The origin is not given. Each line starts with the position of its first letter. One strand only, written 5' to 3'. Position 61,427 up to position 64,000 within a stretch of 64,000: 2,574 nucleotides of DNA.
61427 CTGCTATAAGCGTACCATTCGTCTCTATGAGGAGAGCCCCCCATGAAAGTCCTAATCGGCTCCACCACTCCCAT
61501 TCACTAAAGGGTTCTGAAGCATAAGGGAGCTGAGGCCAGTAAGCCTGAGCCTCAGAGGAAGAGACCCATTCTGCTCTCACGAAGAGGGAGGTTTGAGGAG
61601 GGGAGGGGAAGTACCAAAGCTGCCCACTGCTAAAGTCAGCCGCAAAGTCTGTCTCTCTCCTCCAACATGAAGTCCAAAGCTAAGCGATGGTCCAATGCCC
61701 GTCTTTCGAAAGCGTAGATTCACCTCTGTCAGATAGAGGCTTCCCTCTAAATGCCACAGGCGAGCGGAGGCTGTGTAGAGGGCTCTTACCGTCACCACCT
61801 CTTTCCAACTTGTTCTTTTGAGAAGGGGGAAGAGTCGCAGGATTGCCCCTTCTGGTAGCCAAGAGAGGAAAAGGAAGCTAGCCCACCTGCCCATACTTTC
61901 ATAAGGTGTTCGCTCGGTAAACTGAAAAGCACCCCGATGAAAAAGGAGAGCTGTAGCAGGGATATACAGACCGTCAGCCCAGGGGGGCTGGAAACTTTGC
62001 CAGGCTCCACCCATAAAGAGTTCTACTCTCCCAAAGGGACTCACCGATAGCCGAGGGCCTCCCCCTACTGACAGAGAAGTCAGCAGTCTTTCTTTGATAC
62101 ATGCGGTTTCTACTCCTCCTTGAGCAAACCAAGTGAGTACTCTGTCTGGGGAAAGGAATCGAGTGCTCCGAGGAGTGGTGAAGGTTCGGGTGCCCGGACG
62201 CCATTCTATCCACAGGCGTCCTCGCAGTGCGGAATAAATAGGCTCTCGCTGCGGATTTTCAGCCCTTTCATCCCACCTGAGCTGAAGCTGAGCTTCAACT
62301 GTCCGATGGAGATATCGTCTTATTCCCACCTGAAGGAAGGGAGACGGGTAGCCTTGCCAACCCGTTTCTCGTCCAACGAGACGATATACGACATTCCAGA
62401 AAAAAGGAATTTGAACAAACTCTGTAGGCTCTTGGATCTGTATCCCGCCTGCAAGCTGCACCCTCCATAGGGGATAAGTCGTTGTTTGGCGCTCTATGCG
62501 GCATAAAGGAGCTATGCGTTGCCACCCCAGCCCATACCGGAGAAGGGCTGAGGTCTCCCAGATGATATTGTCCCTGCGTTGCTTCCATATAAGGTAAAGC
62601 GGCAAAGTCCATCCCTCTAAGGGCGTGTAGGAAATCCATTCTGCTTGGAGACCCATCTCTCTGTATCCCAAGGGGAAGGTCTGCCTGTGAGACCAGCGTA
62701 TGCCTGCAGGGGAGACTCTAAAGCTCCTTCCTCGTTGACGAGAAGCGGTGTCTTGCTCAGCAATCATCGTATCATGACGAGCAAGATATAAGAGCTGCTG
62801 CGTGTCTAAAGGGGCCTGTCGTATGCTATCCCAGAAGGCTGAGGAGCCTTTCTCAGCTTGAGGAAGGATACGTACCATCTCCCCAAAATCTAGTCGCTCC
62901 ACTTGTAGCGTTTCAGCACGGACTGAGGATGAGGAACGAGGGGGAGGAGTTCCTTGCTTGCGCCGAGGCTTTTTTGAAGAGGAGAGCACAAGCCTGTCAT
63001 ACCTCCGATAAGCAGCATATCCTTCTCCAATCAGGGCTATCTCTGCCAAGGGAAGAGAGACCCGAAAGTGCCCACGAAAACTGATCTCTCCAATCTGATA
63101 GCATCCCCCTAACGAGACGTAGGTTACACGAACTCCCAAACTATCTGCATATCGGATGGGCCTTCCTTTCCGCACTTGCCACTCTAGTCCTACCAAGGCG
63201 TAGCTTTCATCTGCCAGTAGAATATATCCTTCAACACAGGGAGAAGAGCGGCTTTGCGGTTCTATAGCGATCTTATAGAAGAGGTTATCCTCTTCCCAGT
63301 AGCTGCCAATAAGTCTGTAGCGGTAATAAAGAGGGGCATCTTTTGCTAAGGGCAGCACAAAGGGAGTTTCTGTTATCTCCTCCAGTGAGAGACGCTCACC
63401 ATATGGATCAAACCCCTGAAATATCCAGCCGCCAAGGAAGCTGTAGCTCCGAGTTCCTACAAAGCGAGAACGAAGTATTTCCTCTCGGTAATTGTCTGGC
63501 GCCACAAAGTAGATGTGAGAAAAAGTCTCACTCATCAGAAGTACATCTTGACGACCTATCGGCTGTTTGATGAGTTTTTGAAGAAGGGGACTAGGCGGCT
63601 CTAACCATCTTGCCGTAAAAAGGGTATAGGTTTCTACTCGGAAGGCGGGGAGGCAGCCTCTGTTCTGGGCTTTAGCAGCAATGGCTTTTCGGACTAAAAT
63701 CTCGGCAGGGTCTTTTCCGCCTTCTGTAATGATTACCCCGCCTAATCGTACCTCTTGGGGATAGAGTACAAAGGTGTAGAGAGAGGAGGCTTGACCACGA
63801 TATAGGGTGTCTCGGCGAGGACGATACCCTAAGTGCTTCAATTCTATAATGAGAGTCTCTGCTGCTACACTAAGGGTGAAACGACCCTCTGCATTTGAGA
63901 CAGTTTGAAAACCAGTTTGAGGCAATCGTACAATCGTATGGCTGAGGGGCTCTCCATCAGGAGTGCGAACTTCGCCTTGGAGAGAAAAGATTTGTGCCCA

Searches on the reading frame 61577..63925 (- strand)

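Call 7: search_protein_families(library=pfam, proteins=[window:61577-63925:-], max_evalue=0.00001)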
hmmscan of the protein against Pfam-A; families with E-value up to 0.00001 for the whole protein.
window:61577-63925:- (782 aa): 1 family
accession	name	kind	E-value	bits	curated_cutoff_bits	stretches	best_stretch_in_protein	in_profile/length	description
PF18939.6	DUF5686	-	2.6e-48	165.4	39.2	1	78-556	2-461/669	Family of unknown function (DUF5686)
